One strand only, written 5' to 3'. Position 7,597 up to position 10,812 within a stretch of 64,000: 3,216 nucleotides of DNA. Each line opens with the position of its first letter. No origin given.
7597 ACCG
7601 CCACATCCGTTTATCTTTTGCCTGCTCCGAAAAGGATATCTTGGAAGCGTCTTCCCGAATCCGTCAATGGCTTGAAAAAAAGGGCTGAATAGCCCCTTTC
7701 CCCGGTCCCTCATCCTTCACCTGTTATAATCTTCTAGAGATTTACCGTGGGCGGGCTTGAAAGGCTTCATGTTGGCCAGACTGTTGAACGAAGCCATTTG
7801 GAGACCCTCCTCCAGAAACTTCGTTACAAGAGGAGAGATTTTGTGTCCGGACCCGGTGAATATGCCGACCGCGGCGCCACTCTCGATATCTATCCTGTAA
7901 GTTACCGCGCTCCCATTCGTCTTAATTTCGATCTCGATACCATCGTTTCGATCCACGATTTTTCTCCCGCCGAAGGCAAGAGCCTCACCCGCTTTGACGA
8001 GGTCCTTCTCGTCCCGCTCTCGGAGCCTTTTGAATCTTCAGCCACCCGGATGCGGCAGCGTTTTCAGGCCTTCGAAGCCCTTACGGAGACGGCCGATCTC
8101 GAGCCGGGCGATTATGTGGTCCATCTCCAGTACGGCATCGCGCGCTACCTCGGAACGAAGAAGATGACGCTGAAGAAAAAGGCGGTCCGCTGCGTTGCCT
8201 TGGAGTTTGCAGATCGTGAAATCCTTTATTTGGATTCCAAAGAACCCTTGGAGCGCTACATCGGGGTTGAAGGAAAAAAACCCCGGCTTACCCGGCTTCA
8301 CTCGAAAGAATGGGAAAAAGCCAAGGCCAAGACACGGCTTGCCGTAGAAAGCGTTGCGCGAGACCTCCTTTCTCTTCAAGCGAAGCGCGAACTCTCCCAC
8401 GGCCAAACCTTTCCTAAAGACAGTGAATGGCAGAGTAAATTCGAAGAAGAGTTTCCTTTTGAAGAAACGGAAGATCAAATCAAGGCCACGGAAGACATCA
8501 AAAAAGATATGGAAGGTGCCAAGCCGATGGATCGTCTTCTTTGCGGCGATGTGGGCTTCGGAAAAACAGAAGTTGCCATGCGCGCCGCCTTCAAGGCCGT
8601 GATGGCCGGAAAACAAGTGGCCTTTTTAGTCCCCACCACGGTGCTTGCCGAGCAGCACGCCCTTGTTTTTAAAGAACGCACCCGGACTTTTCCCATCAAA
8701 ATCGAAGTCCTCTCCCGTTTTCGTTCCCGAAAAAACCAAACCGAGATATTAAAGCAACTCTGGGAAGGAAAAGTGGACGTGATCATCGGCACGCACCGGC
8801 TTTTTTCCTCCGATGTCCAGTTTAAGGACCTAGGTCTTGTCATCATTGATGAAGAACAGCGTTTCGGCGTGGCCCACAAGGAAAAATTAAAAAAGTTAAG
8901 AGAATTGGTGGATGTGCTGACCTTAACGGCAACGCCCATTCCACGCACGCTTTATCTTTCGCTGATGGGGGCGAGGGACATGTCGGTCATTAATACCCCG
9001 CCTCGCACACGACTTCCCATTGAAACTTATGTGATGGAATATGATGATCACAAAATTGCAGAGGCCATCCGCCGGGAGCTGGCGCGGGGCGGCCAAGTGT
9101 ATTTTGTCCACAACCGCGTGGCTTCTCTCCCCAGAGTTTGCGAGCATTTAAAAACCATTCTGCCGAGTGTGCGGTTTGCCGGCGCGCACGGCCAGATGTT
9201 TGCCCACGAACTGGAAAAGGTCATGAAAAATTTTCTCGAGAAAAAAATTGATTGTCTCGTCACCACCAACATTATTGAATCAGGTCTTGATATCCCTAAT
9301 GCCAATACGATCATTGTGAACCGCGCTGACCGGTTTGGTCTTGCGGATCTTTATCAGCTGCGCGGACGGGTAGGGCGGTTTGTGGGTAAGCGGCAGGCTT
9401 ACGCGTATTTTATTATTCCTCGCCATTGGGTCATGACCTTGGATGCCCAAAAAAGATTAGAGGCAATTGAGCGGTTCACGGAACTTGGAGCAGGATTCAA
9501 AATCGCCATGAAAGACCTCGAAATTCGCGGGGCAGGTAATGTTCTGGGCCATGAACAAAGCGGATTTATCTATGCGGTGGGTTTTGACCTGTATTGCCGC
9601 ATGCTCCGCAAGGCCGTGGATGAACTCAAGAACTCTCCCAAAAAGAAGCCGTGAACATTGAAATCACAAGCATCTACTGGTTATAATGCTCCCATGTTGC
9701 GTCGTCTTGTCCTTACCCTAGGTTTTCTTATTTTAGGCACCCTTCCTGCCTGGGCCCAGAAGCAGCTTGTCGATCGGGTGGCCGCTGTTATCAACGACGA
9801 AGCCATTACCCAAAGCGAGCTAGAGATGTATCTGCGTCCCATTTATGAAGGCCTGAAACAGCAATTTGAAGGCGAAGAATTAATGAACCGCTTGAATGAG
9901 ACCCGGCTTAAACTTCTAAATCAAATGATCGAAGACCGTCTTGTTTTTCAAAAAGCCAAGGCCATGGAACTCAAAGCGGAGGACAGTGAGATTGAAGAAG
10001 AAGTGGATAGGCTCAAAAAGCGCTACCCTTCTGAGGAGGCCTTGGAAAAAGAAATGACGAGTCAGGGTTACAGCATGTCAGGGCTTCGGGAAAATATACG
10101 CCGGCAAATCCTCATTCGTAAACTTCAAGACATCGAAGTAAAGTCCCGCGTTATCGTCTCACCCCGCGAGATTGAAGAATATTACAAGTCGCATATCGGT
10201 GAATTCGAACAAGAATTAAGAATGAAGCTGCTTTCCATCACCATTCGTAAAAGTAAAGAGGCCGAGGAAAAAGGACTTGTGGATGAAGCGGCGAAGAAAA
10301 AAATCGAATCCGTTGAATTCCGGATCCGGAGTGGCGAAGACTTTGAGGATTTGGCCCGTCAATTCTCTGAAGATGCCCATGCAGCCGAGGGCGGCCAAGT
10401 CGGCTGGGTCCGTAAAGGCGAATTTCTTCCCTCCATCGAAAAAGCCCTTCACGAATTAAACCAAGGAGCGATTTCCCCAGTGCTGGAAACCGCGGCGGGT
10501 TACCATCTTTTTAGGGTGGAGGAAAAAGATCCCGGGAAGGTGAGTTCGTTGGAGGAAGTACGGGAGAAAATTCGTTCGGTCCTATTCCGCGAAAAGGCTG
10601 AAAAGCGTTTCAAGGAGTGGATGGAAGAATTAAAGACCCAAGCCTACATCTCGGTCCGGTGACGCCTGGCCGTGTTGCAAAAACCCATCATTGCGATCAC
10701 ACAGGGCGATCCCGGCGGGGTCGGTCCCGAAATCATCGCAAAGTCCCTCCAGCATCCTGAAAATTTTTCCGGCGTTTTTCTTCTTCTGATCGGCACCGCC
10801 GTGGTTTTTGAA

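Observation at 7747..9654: Minimal Mfd: transcription-repair coupling factor lacking both the UvrA-recruiting N-terminus and the autoinhibitory C-terminal domain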

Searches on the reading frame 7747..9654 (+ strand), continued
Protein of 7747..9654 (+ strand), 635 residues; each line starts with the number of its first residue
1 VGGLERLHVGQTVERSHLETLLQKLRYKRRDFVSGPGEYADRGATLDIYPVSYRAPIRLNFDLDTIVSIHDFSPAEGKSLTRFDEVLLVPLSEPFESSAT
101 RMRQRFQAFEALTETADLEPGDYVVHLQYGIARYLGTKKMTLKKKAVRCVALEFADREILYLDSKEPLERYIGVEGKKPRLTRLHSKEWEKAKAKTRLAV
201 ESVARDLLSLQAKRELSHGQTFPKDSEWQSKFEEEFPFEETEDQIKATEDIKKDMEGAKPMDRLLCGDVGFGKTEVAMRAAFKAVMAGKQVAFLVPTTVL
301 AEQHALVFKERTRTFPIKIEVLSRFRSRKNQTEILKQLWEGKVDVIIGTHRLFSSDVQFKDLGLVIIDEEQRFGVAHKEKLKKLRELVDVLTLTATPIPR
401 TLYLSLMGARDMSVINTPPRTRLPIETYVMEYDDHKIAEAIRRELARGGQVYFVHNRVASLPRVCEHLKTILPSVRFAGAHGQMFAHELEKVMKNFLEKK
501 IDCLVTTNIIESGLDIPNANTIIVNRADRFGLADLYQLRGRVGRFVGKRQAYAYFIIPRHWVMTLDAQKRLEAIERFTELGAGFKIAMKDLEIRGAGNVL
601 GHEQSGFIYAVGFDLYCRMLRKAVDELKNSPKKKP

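Call 85: find_homologous_proteins(query=L002:4361-6301:+, max_evalue=1e-10)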
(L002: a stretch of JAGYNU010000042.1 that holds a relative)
Query L002:4361-6301:+ (646 aa): 8000 proteins with E <= 1e-10 among 8000 candidates; the best 120 are listed.
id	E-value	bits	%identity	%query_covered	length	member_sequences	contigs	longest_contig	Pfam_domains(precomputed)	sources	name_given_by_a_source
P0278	0.0e+0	1438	100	100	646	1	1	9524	PF02559.23,PF00270.36,PF17757.7,PF00271.38,PF04851.22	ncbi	-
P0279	0.0e+0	1036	69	99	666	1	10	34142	PF02559.23,PF00270.36,PF17757.7,PF00271.38,PF04851.22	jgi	-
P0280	0.0e+0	1032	70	98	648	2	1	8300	PF02559.23,PF00270.36,PF17757.7,PF00271.38,PF04851.22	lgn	-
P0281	0.0e+0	1017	71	99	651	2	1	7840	PF02559.23,PF00270.36,PF17757.7,PF00271.38,PF04851.22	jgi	-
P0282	8.7e-269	911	63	97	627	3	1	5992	PF02559.23,PF00270.36,PF00176.30,PF17757.7,PF00271.38,PF04851.22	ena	-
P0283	1.7e-267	907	63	97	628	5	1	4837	PF02559.23,PF00270.36,PF17757.7,PF00271.38,PF04851.22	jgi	jgi:transcription-repair coupling factor (superfamily II helicase)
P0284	5.7e-267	905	63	97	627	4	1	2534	PF02559.23,PF00270.36,PF17757.7,PF00271.38,PF22590.3,PF04851.22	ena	-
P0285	7.8e-261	885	63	97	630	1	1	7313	PF02559.23,PF00270.36,PF17757.7,PF00271.38,PF04851.22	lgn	-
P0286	2.6e-258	877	60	98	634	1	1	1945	PF02559.23,PF00270.36,PF14814.12,PF17757.7,PF00271.38,PF04851.22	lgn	-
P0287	4.5e-257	873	61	97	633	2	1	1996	PF02559.23,PF00270.36,PF14814.12,PF17757.7,PF00271.38,PF04851.22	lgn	-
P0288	1.0e-256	871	60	97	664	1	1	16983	PF02559.23,PF00270.36,PF17757.7,PF00271.38,PF04851.22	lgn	-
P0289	1.0e-256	871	61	97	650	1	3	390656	PF02559.23,PF00270.36,PF17757.7,PF00271.38,PF04851.22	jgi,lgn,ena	-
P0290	6.6e-256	869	61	97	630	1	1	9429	PF02559.23,PF00270.36,PF17757.7,PF00271.38,PF04851.22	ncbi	-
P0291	1.4e-255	868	61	97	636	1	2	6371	PF02559.23,PF00270.36,PF17757.7,PF00271.38,PF04851.22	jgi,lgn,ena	-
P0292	2.5e-255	867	60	98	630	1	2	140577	PF02559.23,PF00270.36,PF17757.7,PF00271.38,PF22590.3,PF04851.22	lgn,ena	-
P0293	7.6e-255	865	61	98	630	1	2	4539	PF02559.23,PF00270.36,PF17757.7,PF00271.38,PF22590.3,PF04851.22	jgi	-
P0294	8.6e-255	865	60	97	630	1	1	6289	PF02559.23,PF00270.36,PF17757.7,PF00271.38,PF22590.3,PF04851.22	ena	-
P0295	5.2e-254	862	60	97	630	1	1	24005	PF02559.23,PF00270.36,PF17757.7,PF00271.38,PF22590.3,PF04851.22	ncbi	-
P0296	7.7e-254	862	61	97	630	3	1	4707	PF02559.23,PF00270.36,PF17757.7,PF00271.38,PF04851.22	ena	-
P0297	7.7e-254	862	60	98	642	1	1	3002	PF02559.23,PF00270.36,PF17757.7,PF00271.38,PF04851.22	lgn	-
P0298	1.9e-253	860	60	97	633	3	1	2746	PF02559.23,PF00270.36,PF17757.7,PF00271.38,PF04851.22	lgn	-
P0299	2.4e-253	860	61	97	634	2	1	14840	PF02559.23,PF00270.36,PF17757.7,PF00271.38,PF04851.22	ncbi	ncbi:MAG: transcription-repair coupling factor [Candidatus Omnitrophota bacterium]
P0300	3.0e-253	860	59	97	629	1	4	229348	PF02559.23,PF00270.36,PF17757.7,PF00271.38,PF04851.22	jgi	-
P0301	4.9e-253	859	61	97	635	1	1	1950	PF02559.23,PF00270.36,PF17757.7,PF00271.38,PF04851.22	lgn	-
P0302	6.6e-253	859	60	97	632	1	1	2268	PF02559.23,PF00270.36,PF17757.7,PF00271.38,PF04851.22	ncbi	-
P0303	1.4e-252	858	60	97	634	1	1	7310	PF02559.23,PF00270.36,PF17757.7,PF00271.38,PF04851.22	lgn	-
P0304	2.0e-252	857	60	97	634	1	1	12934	PF02559.23,PF00270.36,PF17757.7,PF00271.38,PF04851.22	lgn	-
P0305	2.2e-252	857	60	97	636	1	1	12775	PF02559.23,PF00270.36,PF17757.7,PF00271.38,PF22590.3,PF04851.22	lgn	-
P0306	6.1e-252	856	59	98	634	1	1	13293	PF02559.23,PF00270.36,PF17757.7,PF00271.38,PF22590.3,PF04851.22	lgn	-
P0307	6.5e-252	855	59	97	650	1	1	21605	PF02559.23,PF00270.36,PF14814.12,PF17757.7,PF00271.38,PF04851.22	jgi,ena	-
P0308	1.1e-251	855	59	97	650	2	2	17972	PF02559.23,PF00270.36,PF17757.7,PF00271.38,PF04851.22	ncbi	-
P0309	1.3e-251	854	60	97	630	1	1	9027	PF02559.23,PF00270.36,PF17757.7,PF00271.38,PF04851.22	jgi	-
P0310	1.5e-251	854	60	98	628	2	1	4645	PF02559.23,PF00270.36,PF17757.7,PF00271.38,PF22590.3,PF04851.22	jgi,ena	-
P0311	2.7e-251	853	59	97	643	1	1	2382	PF02559.23,PF00270.36,PF17757.7,PF00271.38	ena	-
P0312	4.7e-251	853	60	97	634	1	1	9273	PF02559.23,PF00270.36,PF17757.7,PF00271.38,PF04851.22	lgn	-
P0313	4.9e-251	853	60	97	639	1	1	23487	PF02559.23,PF00270.36,PF17757.7,PF00271.38,PF04851.22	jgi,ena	-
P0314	7.3e-251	852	60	98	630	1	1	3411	PF02559.23,PF00270.36,PF00176.30,PF17757.7,PF00271.38,PF22590.3,PF04851.22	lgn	-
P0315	8.0e-251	852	61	97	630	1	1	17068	PF02559.23,PF00270.36,PF17757.7,PF00271.38,PF04851.22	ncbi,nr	ncbi:MAG: transcription-repair coupling factor [Candidatus Omnitrophica bacterium]|nr:transcription-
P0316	8.1e-251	852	59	98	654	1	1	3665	PF02559.23,PF00270.36,PF17757.7,PF00271.38,PF22590.3,PF04851.22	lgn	-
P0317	9.4e-251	852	59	97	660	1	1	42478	PF02559.23,PF00270.36,PF14814.12,PF17757.7,PF00271.38,PF22590.3,PF04851.22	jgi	jgi:transcription-repair coupling factor (superfamily II helicase)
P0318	1.0e-250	852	60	98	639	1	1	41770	PF02559.23,PF00270.36,PF17757.7,PF00271.38,PF04851.22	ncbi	-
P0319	1.4e-250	851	61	98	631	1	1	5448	PF02559.23,PF00270.36,PF17757.7,PF00271.38,PF22590.3,PF04851.22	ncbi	ncbi:MAG: transcription-repair coupling factor [Candidatus Omnitrophota bacterium]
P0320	1.7e-250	851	61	97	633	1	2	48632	PF02559.23,PF00270.36,PF17757.7,PF00271.38,PF04851.22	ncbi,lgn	-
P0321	1.8e-250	851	59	98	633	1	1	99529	PF02559.23,PF00270.36,PF17757.7,PF00271.38,PF22590.3,PF04851.22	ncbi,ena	-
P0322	2.2e-250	850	59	98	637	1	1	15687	PF02559.23,PF00270.36,PF17757.7,PF00271.38,PF04851.22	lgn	-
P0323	3.8e-250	850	60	97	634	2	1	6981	PF02559.23,PF00270.36,PF17757.7,PF00271.38,PF22590.3,PF04851.22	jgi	jgi:transcription-repair coupling factor (superfamily II helicase)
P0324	9.7e-250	848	60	98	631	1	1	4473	PF02559.23,PF00270.36,PF14814.12,PF17757.7,PF00271.38,PF04851.22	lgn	-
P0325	1.0e-249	848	60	97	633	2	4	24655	PF02559.23,PF00270.36,PF17757.7,PF00271.38,PF04851.22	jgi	-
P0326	1.1e-249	848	60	99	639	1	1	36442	PF02559.23,PF00270.36,PF17757.7,PF00271.38,PF22590.3,PF04851.22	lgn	-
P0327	1.2e-249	848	60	97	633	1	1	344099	PF02559.23,PF00270.36,PF17757.7,PF00271.38,PF04851.22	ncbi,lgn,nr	ncbi:MAG: transcription-repair coupling factor [Candidatus Omnitrophota bacterium]|nr:transcription-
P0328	1.4e-249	848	60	98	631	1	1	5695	PF02559.23,PF00270.36,PF17757.7,PF00271.38,PF04851.22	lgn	-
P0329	2.1e-249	847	59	97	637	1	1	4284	PF02559.23,PF00270.36,PF17757.7,PF00271.38,PF04851.22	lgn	-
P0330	2.1e-249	847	59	98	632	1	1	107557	PF02559.23,PF00270.36,PF17757.7,PF00271.38,PF22590.3,PF04851.22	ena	-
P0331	2.2e-249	847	58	98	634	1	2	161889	PF02559.23,PF00270.36,PF17757.7,PF00271.38,PF04851.22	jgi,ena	-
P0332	2.3e-249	847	59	98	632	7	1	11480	PF02559.23,PF00270.36,PF17757.7,PF00271.38,PF04851.22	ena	-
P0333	3.1e-249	847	60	97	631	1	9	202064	PF02559.23,PF00270.36,PF17757.7,PF00271.38,PF04851.22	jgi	-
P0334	4.5e-249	846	60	98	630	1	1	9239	PF02559.23,PF00270.36,PF17757.7,PF00271.38,PF22590.3,PF04851.22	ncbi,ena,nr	ncbi:MAG: transcription-repair coupling factor [Omnitrophica bacterium]|nr:transcription-repair coup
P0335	5.4e-249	846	60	97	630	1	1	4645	PF02559.23,PF00270.36,PF17757.7,PF00271.38,PF04851.22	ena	-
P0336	6.8e-249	845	58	98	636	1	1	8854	PF02559.23,PF00270.36,PF17757.7,PF00271.38,PF04851.22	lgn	-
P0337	7.7e-249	845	59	98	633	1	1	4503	PF02559.23,PF00270.36,PF17757.7,PF00271.38,PF04851.22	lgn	-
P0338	8.2e-249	845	61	97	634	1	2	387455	PF02559.23,PF00270.36,PF17757.7,PF00271.38,PF04851.22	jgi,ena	-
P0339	8.5e-249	845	60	97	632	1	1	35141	PF02559.23,PF00270.36,PF17757.7,PF00271.38,PF04851.22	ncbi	ncbi:MAG: transcription-repair coupling factor [Candidatus Omnitrophota bacterium]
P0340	1.0e-248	845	59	97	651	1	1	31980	PF02559.23,PF00270.36,PF14814.12,PF17757.7,PF00271.38,PF04851.22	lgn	-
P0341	1.4e-248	844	58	97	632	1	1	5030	PF02559.23,PF00270.36,PF17757.7,PF00271.38,PF04851.22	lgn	-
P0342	1.6e-248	844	59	98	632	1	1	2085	PF02559.23,PF00270.36,PF14814.12,PF17757.7,PF00271.38,PF04851.22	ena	-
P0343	1.8e-248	844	59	97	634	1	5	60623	PF02559.23,PF00270.36,PF17757.7,PF00271.38,PF04851.22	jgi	jgi:transcription-repair coupling factor (superfamily II helicase)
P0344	2.0e-248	844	60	98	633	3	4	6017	PF02559.23,PF00270.36,PF17757.7,PF00271.38,PF04851.22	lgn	-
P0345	2.6e-248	844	58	98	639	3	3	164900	PF02559.23,PF00270.36,PF14814.12,PF17757.7,PF00271.38,PF04851.22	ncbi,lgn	-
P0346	3.3e-248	843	60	97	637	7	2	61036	PF02559.23,PF00270.36,PF17757.7,PF00271.38,PF04851.22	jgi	jgi:transcription-repair coupling factor (superfamily II helicase)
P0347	3.5e-248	843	60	97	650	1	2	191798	PF02559.23,PF00270.36,PF00176.30,PF17757.7,PF00271.38,PF22590.3,PF04851.22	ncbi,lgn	-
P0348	3.5e-248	843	59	98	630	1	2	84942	PF02559.23,PF00270.36,PF17757.7,PF00271.38,PF04851.22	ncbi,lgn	-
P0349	4.3e-248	843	58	97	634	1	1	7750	PF02559.23,PF00270.36,PF17757.7,PF00271.38,PF04851.22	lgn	-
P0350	5.0e-248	843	59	98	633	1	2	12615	PF02559.23,PF00270.36,PF17757.7,PF00271.38,PF04851.22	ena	-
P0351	5.5e-248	842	59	97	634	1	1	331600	PF02559.23,PF00270.36,PF17757.7,PF00271.38,PF04851.22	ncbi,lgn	-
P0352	6.0e-248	842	59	97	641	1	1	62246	PF02559.23,PF00270.36,PF14814.12,PF17757.7,PF00271.38,PF04851.22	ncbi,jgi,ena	ncbi:MAG: transcription-repair coupling factor [Candidatus Omnitrophota bacterium]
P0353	7.0e-248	842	61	97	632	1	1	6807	PF02559.23,PF00270.36,PF17757.7,PF00271.38,PF04851.22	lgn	-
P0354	1.1e-247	842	59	98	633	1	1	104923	PF02559.23,PF00270.36,PF17757.7,PF00271.38,PF04851.22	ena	-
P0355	1.8e-247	841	62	97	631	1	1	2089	PF02559.23,PF00270.36,PF14814.12,PF17757.7,PF00271.38,PF04851.22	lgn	-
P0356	1.9e-247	841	61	97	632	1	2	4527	PF02559.23,PF00270.36,PF17757.7,PF00271.38,PF04851.22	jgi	jgi:transcription-repair coupling factor (superfamily II helicase)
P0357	1.9e-247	841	59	97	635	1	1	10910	PF02559.23,PF00270.36,PF14814.12,PF17757.7,PF00271.38,PF22590.3,PF04851.22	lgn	-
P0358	2.9e-247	840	60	98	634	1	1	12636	PF02559.23,PF00270.36,PF17757.7,PF00271.38,PF04851.22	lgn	-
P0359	3.3e-247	840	59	97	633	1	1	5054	PF02559.23,PF00270.36,PF17757.7,PF00271.38,PF04851.22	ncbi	-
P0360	3.3e-247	840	58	98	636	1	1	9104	PF02559.23,PF00270.36,PF14814.12,PF17757.7,PF00271.38,PF04851.22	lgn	-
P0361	3.7e-247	840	59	97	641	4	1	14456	PF02559.23,PF00270.36,PF14814.12,PF17757.7,PF00271.38,PF04851.22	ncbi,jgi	ncbi:MAG: transcription-repair coupling factor [Candidatus Omnitrophota bacterium]|jgi:transcription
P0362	3.7e-247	840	59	97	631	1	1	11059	PF02559.23,PF00270.36,PF17757.7,PF00271.38,PF04851.22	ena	-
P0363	4.1e-247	840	59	98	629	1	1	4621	PF02559.23,PF00270.36,PF17757.7,PF00271.38,PF04851.22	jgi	-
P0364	4.2e-247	840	57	98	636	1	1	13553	PF02559.23,PF00270.36,PF17757.7,PF00271.38,PF04851.22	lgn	-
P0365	4.6e-247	839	58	98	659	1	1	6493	PF02559.23,PF00270.36,PF17757.7,PF00271.38,PF04851.22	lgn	-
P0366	5.9e-247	839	59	97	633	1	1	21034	PF02559.23,PF00270.36,PF17757.7,PF00271.38,PF04851.22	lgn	-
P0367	7.3e-247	839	61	98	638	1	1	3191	PF02559.23,PF00270.36,PF17757.7,PF00271.38,PF04851.22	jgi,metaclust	metaclust:\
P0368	7.4e-247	839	59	97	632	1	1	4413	PF02559.23,PF00270.36,PF17757.7,PF00271.38,PF04851.22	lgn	-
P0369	7.7e-247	839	59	98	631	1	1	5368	PF02559.23,PF00270.36,PF14814.12,PF17757.7,PF00271.38,PF04851.22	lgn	-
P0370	7.8e-247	839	59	97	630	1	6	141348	PF02559.23,PF00270.36,PF17757.7,PF00271.38,PF04851.22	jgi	-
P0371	8.6e-247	839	59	97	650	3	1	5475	PF02559.23,PF00270.36,PF14814.12,PF17757.7,PF00271.38,PF04851.22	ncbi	-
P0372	1.2e-246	838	61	97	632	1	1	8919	PF02559.23,PF00270.36,PF17757.7,PF00271.38,PF04851.22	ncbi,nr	ncbi:MAG: transcription-repair coupling factor [Candidatus Omnitrophota bacterium]|nr:transcription-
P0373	1.3e-246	838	59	97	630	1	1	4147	PF02559.23,PF00270.36,PF17757.7,PF00271.38,PF04851.22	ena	-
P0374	1.4e-246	838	60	97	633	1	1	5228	PF02559.23,PF00270.36,PF17757.7,PF00271.38,PF04851.22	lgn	-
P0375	1.5e-246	838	59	98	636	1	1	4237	PF02559.23,PF00270.36,PF17757.7,PF00271.38,PF04851.22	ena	-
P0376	1.5e-246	838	58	98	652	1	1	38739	PF02559.23,PF00270.36,PF17757.7,PF00271.38,PF04851.22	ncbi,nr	ncbi:MAG: transcription-repair coupling factor [Candidatus Omnitrophica bacterium]|nr:transcription-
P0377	1.5e-246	838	60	98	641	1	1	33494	PF02559.23,PF00270.36,PF17757.7,PF00271.38,PF04851.22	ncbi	-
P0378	1.6e-246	838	58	98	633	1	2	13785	PF02559.23,PF00270.36,PF17757.7,PF00271.38,PF04851.22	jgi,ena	-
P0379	1.6e-246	838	59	97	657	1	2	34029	PF02559.23,PF00270.36,PF17757.7,PF00271.38,PF04851.22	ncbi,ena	ncbi:MAG: transcription-repair coupling factor [Candidatus Omnitrophota bacterium]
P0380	1.7e-246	838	59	97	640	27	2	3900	PF02559.23,PF00270.36,PF17757.7,PF00271.38,PF04851.22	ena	-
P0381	2.0e-246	837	59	97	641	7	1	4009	PF02559.23,PF00270.36,PF17757.7,PF00271.38,PF04851.22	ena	-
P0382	2.0e-246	837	59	98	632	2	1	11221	PF02559.23,PF00270.36,PF17757.7,PF00271.38,PF04851.22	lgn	-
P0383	2.1e-246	837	59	97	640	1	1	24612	PF02559.23,PF00270.36,PF17757.7,PF00271.38,PF04851.22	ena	-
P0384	2.1e-246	837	59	98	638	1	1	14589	PF02559.23,PF00270.36,PF17757.7,PF00271.38,PF04851.22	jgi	jgi:transcription-repair coupling factor (superfamily II helicase)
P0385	2.2e-246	837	61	97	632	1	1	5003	PF02559.23,PF00270.36,PF17757.7,PF00271.38,PF04851.22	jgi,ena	-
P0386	2.2e-246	837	59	97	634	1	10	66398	PF02559.23,PF00270.36,PF14814.12,PF17757.7,PF00271.38,PF04851.22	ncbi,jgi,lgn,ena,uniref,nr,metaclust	ncbi:MAG: transcription-repair coupling factor [Candidatus Omnitrophica bacterium CG07_land_8_20_14_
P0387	2.2e-246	837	59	97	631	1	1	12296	PF02559.23,PF00270.36,PF17757.7,PF00271.38,PF04851.22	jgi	jgi:transcription-repair coupling factor (superfamily II helicase)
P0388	2.4e-246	837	59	97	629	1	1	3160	PF02559.23,PF00270.36,PF17757.7,PF00271.38,PF04851.22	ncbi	-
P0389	2.6e-246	837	60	97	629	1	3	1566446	PF02559.23,PF00270.36,PF14814.12,PF17757.7,PF00271.38,PF04851.22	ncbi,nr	ncbi:MAG: transcription-repair coupling factor [Candidatus Omnitrophica bacterium]|nr:transcription-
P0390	2.7e-246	837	60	97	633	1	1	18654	PF02559.23,PF00270.36,PF17757.7,PF00271.38,PF04851.22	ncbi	ncbi:MAG: transcription-repair coupling factor [Candidatus Omnitrophota bacterium]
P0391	2.8e-246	837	59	97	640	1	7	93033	PF02559.23,PF00270.36,PF17757.7,PF00271.38,PF04851.22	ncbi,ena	-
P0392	3.4e-246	837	59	97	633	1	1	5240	PF02559.23,PF00270.36,PF17757.7,PF00271.38,PF04851.22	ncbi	-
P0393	4.6e-246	836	60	97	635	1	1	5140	PF02559.23,PF00270.36,PF17757.7,PF00271.38,PF04851.22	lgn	-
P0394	4.7e-246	836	60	97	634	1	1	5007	PF02559.23,PF00270.36,PF14814.12,PF17757.7,PF00271.38,PF04851.22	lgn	-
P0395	5.2e-246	836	59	97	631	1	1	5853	PF02559.23,PF00270.36,PF17757.7,PF00271.38,PF04851.22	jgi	jgi:transcription-repair coupling factor (superfamily II helicase)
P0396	5.3e-246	836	60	97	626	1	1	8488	PF02559.23,PF00270.36,PF17757.7,PF00271.38,PF04851.22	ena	-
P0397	5.5e-246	836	60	97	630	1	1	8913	PF02559.23,PF00270.36,PF17757.7,PF00271.38,PF04851.22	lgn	-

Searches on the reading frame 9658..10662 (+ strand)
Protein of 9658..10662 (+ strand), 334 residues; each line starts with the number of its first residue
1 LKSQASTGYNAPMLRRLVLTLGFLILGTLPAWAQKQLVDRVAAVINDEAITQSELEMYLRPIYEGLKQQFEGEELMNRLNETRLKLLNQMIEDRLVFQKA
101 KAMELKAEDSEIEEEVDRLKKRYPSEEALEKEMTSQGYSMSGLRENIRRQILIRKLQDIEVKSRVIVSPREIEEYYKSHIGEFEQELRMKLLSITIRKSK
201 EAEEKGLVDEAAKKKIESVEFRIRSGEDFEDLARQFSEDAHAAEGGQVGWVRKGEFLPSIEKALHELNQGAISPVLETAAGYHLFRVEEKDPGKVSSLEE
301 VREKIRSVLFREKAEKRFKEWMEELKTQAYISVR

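Call 27: search_protein_families(library=pfam, proteins=[window:9658-10662:+], max_evalue=0.0001)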
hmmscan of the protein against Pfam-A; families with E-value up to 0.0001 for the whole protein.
window:9658-10662:+ (334 aa): 6 families
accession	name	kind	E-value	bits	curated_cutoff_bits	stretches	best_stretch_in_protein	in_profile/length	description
PF00639.27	Rotamase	-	3.8e-20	73.1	21.7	1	209-288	15-96/97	PPIC-type PPIASE domain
PF13616.12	Rotamase_3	-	8.1e-20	72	22.5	1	188-290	15-115/116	PPIC-type PPIASE domain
PF13145.12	Rotamase_2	-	1e-18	68.7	27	1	167-303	1-121/121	PPIC-type PPIASE domain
PF13624.11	SurA_N_3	-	9.5e-15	55.2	27.2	1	21-157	23-162/162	SurA-like N-terminal domain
PF09312.16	SurA_N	-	1.7e-14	54.4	30.8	1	38-156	1-117/118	SurA N-terminal domain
PF13623.11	SurA_N_2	-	3e-08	34.1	28.5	1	38-118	39-121/145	SurA-like N-terminal domain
